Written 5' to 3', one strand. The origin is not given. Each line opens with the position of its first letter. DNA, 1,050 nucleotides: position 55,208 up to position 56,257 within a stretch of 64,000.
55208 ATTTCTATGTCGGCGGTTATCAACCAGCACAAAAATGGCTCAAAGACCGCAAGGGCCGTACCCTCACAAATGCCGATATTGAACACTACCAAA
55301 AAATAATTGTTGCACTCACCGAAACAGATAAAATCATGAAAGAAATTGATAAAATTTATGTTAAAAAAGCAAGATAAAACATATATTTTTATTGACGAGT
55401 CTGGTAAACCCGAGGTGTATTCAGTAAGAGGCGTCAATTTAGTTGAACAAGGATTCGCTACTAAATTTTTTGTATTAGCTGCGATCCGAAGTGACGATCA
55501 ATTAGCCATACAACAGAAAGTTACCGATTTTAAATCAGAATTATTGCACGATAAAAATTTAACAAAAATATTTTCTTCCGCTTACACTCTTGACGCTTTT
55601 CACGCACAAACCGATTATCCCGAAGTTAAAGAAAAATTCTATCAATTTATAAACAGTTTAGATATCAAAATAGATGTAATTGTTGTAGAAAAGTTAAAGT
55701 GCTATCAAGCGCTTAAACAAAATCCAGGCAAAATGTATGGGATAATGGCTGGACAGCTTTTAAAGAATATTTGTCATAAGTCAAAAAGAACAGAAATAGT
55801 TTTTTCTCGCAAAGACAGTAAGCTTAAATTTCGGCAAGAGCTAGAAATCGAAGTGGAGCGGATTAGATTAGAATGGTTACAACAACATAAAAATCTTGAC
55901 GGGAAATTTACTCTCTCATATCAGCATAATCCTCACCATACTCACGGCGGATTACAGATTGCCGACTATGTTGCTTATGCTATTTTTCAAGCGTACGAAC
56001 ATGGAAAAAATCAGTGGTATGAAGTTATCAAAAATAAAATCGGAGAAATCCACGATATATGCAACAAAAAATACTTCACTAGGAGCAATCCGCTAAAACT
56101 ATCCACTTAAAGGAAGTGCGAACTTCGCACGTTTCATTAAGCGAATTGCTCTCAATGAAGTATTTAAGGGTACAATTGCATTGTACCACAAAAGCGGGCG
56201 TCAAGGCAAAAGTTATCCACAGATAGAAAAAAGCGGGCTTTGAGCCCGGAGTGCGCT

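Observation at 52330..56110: Type IIG-like single-chain R-M enzyme translationally coupled to a DUF3800 protein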

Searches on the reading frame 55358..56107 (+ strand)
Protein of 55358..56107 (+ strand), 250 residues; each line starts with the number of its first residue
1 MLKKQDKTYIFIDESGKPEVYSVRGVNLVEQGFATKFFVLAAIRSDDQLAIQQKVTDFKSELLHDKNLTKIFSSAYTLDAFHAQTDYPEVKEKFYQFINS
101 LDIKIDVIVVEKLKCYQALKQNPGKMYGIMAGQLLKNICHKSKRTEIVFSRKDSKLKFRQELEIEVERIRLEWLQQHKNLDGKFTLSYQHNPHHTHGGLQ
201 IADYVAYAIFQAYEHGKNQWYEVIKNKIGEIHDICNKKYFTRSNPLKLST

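Call 6: search_protein_families(library=pfam, proteins=[window:55358-56107:+], max_evalue=0.01)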
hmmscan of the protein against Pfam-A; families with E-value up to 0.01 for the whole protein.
window:55358-56107:+ (250 aa): 1 family
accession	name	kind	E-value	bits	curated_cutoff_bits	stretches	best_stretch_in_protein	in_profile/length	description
PF12686.12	DUF3800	-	1.1e-12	49.3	21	1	9-211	1-148/149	Protein of unknown function (DUF3800)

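Call 7: search_protein_families(library=padloc, proteins=[window:55358-56107:+], max_evalue=0.01)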
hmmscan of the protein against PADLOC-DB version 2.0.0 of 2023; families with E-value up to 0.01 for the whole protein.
window:55358-56107:+ (250 aa): 1 family
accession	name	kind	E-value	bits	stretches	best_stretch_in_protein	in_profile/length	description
PDLC02917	DUF3800_VII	-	9.8e-20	69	1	7-247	4-228/233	-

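Call 9: search_protein_families(library=ncbifam, proteins=[window:55358-56107:+], max_evalue=0.001)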
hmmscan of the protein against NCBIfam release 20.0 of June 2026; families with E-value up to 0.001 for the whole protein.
window:55358-56107:+ (250 aa): 0 families

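Call 17: find_encoding_contigs(protein=window:55358-56107:+, flank=10000, max_places=10)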
Protein window:55358-56107:+ (250 aa): 1 contig read that carries it; 1 place shown.
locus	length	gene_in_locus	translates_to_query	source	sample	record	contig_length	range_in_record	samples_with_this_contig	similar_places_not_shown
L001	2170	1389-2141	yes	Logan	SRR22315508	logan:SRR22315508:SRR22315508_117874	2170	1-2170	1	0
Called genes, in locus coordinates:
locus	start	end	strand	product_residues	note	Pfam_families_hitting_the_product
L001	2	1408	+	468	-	?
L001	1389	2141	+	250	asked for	PF12686:DUF3800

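Call 18: find_homologous_proteins(query=window:55358-56107:+, max_evalue=0.001)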
Query window:55358-56107:+ (250 aa): 436 proteins with E <= 0.001 among 663 candidates; the best 120 are listed.
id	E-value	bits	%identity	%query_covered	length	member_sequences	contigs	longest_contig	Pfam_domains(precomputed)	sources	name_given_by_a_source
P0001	7.6e-164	561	100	100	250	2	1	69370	PF12686.13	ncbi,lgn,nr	ncbi:MAG: DUF3800 domain-containing protein [Candidatus Pacebacteria bacterium]|nr:DUF3800 domain-co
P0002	2.1e-128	445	76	99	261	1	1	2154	PF12686.13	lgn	-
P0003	6.9e-128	443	78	100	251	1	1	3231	PF12686.13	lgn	-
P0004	2.0e-126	438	76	97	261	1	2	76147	PF12686.13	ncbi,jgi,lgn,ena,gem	-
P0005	6.9e-126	437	78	97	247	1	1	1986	PF12686.13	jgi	jgi:hypothetical protein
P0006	3.9e-125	434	76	99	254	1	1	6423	PF12686.13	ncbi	-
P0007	1.1e-124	433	77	96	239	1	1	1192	PF12686.13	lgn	-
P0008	5.6e-123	427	76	97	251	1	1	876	PF12686.13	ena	-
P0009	9.0e-123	426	75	98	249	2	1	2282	PF12686.13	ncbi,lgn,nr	ncbi:MAG: DUF3800 domain-containing protein [bacterium]|nr:DUF3800 domain-containing protein [bacter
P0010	3.2e-121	421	75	97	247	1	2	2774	PF12686.13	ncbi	-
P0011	3.3e-121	421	72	100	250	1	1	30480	PF12686.13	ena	-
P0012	7.3e-121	420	71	100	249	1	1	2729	PF12686.13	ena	-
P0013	7.5e-121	420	74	97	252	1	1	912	PF12686.13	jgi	jgi:hypothetical protein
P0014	7.8e-121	420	74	97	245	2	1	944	PF12686.13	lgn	-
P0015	9.9e-121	420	74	97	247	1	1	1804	PF12686.13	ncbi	-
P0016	1.1e-120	420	71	98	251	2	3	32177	PF12686.13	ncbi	-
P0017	7.6e-120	417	73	97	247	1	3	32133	PF12686.13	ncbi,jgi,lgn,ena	-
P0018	9.4e-120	417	72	97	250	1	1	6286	PF12686.13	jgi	jgi:hypothetical protein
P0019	1.0e-119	416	71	98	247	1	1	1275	PF12686.13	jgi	jgi:hypothetical protein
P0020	1.5e-119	416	73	97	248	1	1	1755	PF12686.13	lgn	-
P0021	1.7e-119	416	71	99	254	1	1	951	PF12686.13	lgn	-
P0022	1.9e-119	416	74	96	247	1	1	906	PF12686.13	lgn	-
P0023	3.8e-119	415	72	100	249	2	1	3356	PF12686.13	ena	-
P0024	5.1e-119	414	70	98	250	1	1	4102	PF12686.13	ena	-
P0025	7.4e-119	414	74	96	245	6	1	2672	PF12686.13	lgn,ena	-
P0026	7.6e-119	414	73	95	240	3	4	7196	PF12686.13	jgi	jgi:hypothetical protein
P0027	8.6e-119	413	70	98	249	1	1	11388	PF12686.13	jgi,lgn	jgi:hypothetical protein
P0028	9.0e-119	413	73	97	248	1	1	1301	PF12686.13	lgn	-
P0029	1.2e-118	413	72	98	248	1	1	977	PF12686.13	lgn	-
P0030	1.5e-118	413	71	100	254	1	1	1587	PF12686.13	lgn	-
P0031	1.6e-118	413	72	95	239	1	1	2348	PF12686.13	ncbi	-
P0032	1.7e-118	412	73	98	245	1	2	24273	PF12686.13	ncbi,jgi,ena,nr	ncbi:DUF3800 domain-containing protein [Patescibacteria group bacterium]|nr:DUF3800 domain-containin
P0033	2.0e-118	412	72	97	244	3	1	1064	PF12686.13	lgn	-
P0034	2.3e-118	412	71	97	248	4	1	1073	PF12686.13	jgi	-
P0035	2.9e-118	412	71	98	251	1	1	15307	PF12686.13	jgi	-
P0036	3.9e-118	411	74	97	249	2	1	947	PF12686.13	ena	-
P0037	5.7e-118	411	71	97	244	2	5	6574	PF12686.13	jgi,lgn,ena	jgi:hypothetical protein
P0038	6.1e-118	411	69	100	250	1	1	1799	PF12686.13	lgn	-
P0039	1.0e-117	410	71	97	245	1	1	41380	PF12686.13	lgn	-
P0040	1.2e-117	410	72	96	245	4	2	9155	PF12686.13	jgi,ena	-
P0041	1.5e-117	409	71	99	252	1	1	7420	PF12686.13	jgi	jgi:hypothetical protein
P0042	2.0e-117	409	71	97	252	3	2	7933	PF12686.13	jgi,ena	-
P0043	3.0e-117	408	71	95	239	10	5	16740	PF12686.13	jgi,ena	-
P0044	3.1e-117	408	72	97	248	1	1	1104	PF12686.13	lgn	-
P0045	3.4e-117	408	71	96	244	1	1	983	PF12686.13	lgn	-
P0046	3.5e-117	408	70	97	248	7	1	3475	PF12686.13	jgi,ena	-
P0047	5.0e-117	408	70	98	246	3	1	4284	PF12686.13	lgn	-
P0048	5.2e-117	408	71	96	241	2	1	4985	PF12686.13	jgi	-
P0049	6.0e-117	407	71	96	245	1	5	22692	PF12686.13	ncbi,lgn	-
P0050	6.5e-117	407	71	100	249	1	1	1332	PF12686.13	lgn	-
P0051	6.9e-117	407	71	95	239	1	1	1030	PF12686.13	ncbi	-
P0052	7.3e-117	407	70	98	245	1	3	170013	PF12686.13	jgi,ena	-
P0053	9.0e-117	407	71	97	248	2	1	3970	PF12686.13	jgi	-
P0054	1.4e-116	406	72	96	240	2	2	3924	PF12686.13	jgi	-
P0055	1.5e-116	406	73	96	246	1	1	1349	PF12686.13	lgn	-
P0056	1.8e-116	406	71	98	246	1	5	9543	PF12686.13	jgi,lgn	-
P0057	3.6e-116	405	72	95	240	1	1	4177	PF12686.13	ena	-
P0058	4.1e-116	405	71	98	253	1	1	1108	PF12686.13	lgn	-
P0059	6.3e-116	404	68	98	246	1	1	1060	PF12686.13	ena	-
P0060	6.8e-116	404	72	96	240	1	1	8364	PF12686.13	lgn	-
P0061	7.0e-116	404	72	96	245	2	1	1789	PF12686.13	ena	-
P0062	7.9e-116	404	69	100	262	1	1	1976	PF12686.13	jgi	-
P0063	8.1e-116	404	73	96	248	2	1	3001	PF12686.13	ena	-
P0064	8.6e-116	404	69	100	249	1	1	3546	PF12686.13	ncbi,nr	ncbi:MAG: DUF3800 domain-containing protein [bacterium]|nr:DUF3800 domain-containing protein [bacter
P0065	8.6e-116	404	72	98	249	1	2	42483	PF12686.13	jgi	jgi:hypothetical protein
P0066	1.1e-115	403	70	100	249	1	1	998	PF12686.13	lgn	-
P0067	2.8e-115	402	70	97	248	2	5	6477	PF12686.13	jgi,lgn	-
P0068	3.5e-115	402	69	100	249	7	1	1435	PF12686.13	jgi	jgi:hypothetical protein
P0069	3.9e-115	401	72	96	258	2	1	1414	PF12686.13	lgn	-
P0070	4.3e-115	401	70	98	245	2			PF12686.13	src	-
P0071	5.1e-115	401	72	98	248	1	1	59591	PF12686.13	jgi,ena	-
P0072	6.3e-115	401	71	98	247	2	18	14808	PF12686.13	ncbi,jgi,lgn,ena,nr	ncbi:MAG: DUF3800 domain-containing protein [Candidatus Pacebacteria bacterium]|jgi:hypothetical pro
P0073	6.5e-115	401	72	94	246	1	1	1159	PF12686.13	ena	-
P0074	7.8e-115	400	71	98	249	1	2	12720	PF12686.13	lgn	-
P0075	8.9e-115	400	70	99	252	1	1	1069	PF12686.13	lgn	-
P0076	9.3e-115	400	70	96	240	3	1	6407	PF12686.13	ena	-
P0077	9.4e-115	400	71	99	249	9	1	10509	PF12686.13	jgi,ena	-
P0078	1.1e-114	400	67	100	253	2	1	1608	PF12686.13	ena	-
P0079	1.2e-114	400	72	98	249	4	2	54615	PF12686.13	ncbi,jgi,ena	ncbi:MAG: DUF3800 domain-containing protein [Candidatus Paceibacterota bacterium]|jgi:hypothetical p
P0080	1.4e-114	400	73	97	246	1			PF12686.13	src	-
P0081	1.4e-114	400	69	97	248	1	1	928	PF12686.13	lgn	-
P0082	1.4e-114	400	70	98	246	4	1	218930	PF12686.13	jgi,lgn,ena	-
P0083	1.5e-114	400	69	97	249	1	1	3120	PF12686.13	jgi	jgi:hypothetical protein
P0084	1.6e-114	399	68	98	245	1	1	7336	PF12686.13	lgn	-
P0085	1.6e-114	399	69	98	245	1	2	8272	PF12686.13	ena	-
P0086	2.1e-114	399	72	96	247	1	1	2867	PF12686.13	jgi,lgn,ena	-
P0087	2.2e-114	399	71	96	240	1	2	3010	PF12686.13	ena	-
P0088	2.4e-114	399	69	100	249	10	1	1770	PF12686.13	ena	-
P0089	2.6e-114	399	71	97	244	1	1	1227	PF12686.13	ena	-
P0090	3.3e-114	398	72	96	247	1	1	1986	PF12686.13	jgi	jgi:hypothetical protein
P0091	3.9e-114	398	70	97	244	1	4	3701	PF12686.13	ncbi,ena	-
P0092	4.7e-114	398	71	96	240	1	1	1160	PF12686.13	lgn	-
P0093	1.0e-113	397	68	95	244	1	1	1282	PF12686.13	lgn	-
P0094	1.1e-113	397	68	100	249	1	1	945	PF12686.13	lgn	-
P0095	1.2e-113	397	71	98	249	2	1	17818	PF12686.13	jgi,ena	-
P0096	1.3e-113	396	69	98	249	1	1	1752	PF12686.13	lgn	-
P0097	1.8e-113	396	70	97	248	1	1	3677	PF12686.13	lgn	-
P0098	1.8e-113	396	71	99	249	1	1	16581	PF12686.13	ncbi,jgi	ncbi:MAG: DUF3800 domain-containing protein [Candidatus Paceibacterota bacterium]|jgi:hypothetical p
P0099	1.8e-113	396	70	98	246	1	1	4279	PF12686.13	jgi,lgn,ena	-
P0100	2.1e-113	396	71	95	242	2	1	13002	PF12686.13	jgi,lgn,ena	-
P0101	2.1e-113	396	68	98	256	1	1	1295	PF12686.13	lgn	-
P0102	2.4e-113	396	69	98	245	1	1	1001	PF12686.13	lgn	-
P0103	2.9e-113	395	68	100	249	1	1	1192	PF12686.13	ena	-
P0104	2.9e-113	395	66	98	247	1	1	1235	PF12686.13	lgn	-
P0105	3.2e-113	395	69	98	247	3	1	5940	PF12686.13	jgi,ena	-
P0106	3.2e-113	395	71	95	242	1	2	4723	PF12686.13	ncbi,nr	ncbi:DUF3800 domain-containing protein [Patescibacteria group bacterium]|nr:DUF3800 domain-containin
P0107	4.5e-113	395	71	95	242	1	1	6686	PF12686.13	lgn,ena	-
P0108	5.5e-113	394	70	98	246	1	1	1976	PF12686.13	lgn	-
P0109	5.6e-113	394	68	97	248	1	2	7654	PF12686.13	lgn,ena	-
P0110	6.0e-113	394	72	98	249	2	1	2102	PF12686.13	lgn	-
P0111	7.4e-113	394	68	97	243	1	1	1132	PF12686.13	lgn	-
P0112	1.2e-112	393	68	100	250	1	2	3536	PF12686.13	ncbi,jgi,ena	-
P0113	1.2e-112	393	71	96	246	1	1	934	PF12686.13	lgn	-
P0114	1.5e-112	393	69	100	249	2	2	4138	PF12686.13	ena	-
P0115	2.6e-112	392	69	97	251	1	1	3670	PF12686.13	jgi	jgi:hypothetical protein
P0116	3.5e-112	392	69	100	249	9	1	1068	PF12686.13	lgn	-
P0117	3.6e-112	392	70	97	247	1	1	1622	PF12686.13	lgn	-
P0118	3.8e-112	392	69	97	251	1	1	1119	PF12686.13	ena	-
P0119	4.5e-112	391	67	97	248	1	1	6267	PF12686.13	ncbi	-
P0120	5.0e-112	391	69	96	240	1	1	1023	PF12686.13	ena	-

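Call 20: find_related_loci(query=window:55358-56107:+, collection=genome_contigs, flank=10000)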
Query window:55358-56107:+ (250 aa) in genome_contigs; peptide patterns used: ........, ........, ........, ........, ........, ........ (x = any residue, [..] = any of these).
74 stretches matched a pattern; 4 encode a relative of the query (tblastn E <= 1e-3); 4 distinct loci.
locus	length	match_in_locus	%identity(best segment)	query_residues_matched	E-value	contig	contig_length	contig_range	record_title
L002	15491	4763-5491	71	8-250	2e-125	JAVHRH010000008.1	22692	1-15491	MAG: Parcubacteria group bacterium isolate WB02no10_40_9 NODE_1315_length_22692_cov_5.612449, whole genome shotgun seque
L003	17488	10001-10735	72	7-250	8e-124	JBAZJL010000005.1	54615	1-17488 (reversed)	MAG: Candidatus Paceibacterota bacterium isolate SO_2017_LW4_119 scaffold_1526_c1_LW137-91_2017, whole genome shotgun se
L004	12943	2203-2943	65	4-250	4e-116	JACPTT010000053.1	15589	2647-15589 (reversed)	MAG: Candidatus Levyibacteriota bacterium isolate NC_groundwater_739_Ag_S-0.65um_41_9 S37_SO-6_scaffold_388532, whole ge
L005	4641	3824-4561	68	7-250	1e-116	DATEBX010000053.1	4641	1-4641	MAG TPA_asm: Patescibacteria group bacterium isolate SMAG_U8256 k141_328098, whole genome shotgun sequence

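Call 22: find_related_loci(query=A1, collection=metagenome_contigs, flank=10000)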
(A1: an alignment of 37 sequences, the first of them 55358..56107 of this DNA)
Query A1 (250 aa) in metagenome_contigs; peptide patterns used: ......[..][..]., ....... (x = any residue, [..] = any of these).
600 stretches matched a pattern (row limit reached: there are more); 146 encode a relative of the query (tblastn E <= 1e-3); the best 80 are kept; 80 distinct loci.
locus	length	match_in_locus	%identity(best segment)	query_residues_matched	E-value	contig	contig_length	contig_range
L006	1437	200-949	76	1-250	5e-149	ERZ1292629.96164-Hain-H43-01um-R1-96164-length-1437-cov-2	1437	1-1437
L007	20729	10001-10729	76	8-250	3e-133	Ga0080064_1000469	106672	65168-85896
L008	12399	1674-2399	74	9-250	2e-126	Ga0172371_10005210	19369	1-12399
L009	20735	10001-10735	73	6-250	2e-126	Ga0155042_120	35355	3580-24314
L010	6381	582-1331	70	1-250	2e-126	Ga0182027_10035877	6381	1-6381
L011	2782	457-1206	70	1-250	6e-132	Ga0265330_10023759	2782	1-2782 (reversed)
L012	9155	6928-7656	72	8-250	3e-126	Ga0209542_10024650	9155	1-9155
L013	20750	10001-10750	72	2-250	3e-125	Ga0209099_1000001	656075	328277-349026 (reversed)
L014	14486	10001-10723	71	9-249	6e-125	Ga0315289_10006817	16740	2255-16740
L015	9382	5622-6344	71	9-249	5e-125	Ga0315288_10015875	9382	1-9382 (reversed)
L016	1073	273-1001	71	8-250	5e-137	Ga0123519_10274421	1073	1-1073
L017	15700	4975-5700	74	9-250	9e-125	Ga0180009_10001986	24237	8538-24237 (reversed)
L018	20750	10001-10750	70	1-250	7e-125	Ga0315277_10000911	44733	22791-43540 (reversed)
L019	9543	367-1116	71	1-250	1e-124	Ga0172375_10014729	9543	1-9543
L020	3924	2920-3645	73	9-250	1e-126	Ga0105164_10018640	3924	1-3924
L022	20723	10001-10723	71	9-249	2e-124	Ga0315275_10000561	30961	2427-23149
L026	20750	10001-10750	70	1-250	2e-123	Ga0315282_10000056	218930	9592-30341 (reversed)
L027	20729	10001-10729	72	8-250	3e-123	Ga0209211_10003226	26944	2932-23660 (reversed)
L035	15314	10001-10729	72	8-250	4e-122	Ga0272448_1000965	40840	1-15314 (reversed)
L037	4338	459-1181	69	9-249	5e-123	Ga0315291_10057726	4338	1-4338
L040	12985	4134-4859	71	9-250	4e-121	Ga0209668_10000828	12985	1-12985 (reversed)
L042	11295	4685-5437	67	1-250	1e-119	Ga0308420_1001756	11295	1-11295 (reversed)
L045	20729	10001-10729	67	7-249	6e-119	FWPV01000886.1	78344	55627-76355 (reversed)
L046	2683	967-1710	69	3-250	6e-124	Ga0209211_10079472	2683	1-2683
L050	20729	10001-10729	67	8-250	3e-118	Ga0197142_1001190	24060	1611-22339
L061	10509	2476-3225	71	2-250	5e-117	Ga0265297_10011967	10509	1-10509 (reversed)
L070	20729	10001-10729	65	8-250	3e-116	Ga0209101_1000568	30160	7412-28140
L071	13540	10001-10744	66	3-250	5e-116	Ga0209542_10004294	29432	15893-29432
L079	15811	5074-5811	66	1-249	9e-114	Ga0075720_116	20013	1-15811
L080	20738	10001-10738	66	1-249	9e-114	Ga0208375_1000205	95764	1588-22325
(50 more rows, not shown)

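Call 35: search_protein_families(library=pfam, alignment_id=A3, max_evalue=0.00001)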
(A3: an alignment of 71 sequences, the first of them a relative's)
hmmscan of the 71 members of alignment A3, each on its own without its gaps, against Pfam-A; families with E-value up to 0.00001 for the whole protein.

A. member 1, L027:6938-9976:+ (1012 aa): 1 family
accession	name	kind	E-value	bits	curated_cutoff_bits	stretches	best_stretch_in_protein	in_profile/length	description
PF04851.21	ResIII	-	2.9e-11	44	22.5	1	155-369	20-163/164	Type III restriction enzyme, res subunit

B. families by the number of members that match (of 71 scanned): 88 families (the first 25 are shown)
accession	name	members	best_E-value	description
PF02384.22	N6_Mtase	6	1.7e-109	N-6 DNA Methylase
PF01170.24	UPF0020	5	1.9e-07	RMKL-like, methyltransferase domain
PF01136.24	Peptidase_U32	4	3.6e-85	Peptidase family U32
PF07669.17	Eco57I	4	2.7e-44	Eco57I restriction-modification methylase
PF01936.24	NYN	3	1.4e-30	NYN domain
PF12161.14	HsdM_N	3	3.4e-29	HsdM N-terminal domain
PF00565.23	SNase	3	3e-22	Staphylococcal nuclease homologue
PF20473.4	MmeI_Mtase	3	1.1e-15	MmeI, DNA-methyltransferase domain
PF04851.21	ResIII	3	4.1e-12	Type III restriction enzyme, res subunit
PF13310.11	Virulence_RhuM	2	1.2e-112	Virulence protein RhuM family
PF00580.27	UvrD-helicase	2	2e-90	UvrD/REP helicase N-terminal domain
PF13361.12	UvrD_C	2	5.2e-71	UvrD-like helicase C-terminal domain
PF02355.23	SecD_SecF_C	2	5.3e-48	Protein export membrane protein SecD/SecF, C-terminal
PF04002.20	RadC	2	5.9e-45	RadC-like JAB domain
PF01259.24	SAICAR_synt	2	3.6e-42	SAICAR synthetase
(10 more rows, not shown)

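Call 36: search_protein_families(library=pfam, alignment_id=A4, max_evalue=0.00001)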
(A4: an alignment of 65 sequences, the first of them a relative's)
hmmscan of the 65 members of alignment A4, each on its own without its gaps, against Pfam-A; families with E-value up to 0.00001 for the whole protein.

A. member 1, L038:5294-8638:+ (1114 aa): 5 families
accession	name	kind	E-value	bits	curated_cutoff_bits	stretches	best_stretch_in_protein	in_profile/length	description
PF00271.37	Helicase_C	-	1.2e-18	67.8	23.5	1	723-838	4-109/110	Helicase conserved C-terminal domain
PF00176.29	SNF2-rel_dom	-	8.5e-12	45.2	24.9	1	337-495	94-225/290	SNF2-related domain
PF04851.21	ResIII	-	6.3e-11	42.9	22.5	0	359-412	115-163/164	Type III restriction enzyme, res subunit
PF13091.12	PLDc_2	-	4.3e-08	33.5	27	1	86-213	48-132/132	PLD-like domain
PF00270.35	DEAD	-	3.3e-07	30.6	26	0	351-417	99-165/167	DEAD/DEAH box helicase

B. families by the number of members that match (of 65 scanned): 78 families (the first 25 are shown)
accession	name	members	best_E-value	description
PF01555.25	N6_N4_Mtase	7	3e-60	DNA methylase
PF04851.21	ResIII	6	7.7e-40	Type III restriction enzyme, res subunit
PF02384.22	N6_Mtase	5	1.5e-112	N-6 DNA Methylase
PF02646.22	RmuC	4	5.1e-65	RmuC family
PF00270.35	DEAD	4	2.3e-12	DEAD/DEAH box helicase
PF01420.25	Methylase_S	3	1.8e-41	Type I restriction modification DNA specificity domain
PF12161.14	HsdM_N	3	2.1e-28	HsdM N-terminal domain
PF07669.17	Eco57I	3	1.2e-27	Eco57I restriction-modification methylase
PF04313.20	HSDR_N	3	5.7e-09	Type I restriction enzyme R protein N terminus (HSDR_N)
PF13588.12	HSDR_N_2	3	1.6e-08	Type I restriction enzyme R protein N terminus (HSDR_N)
PF02661.23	Fic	2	2e-23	Fic/DOC family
PF00271.37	Helicase_C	2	1.2e-18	Helicase conserved C-terminal domain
PF04055.27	Radical_SAM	2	3.8e-18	Radical SAM superfamily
PF13304.12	AAA_21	2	7.8e-16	AAA domain, putative AbiEii toxin, Type IV TA system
PF18766.7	SWI2_SNF2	2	5.2e-14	SWI2/SNF2 ATPase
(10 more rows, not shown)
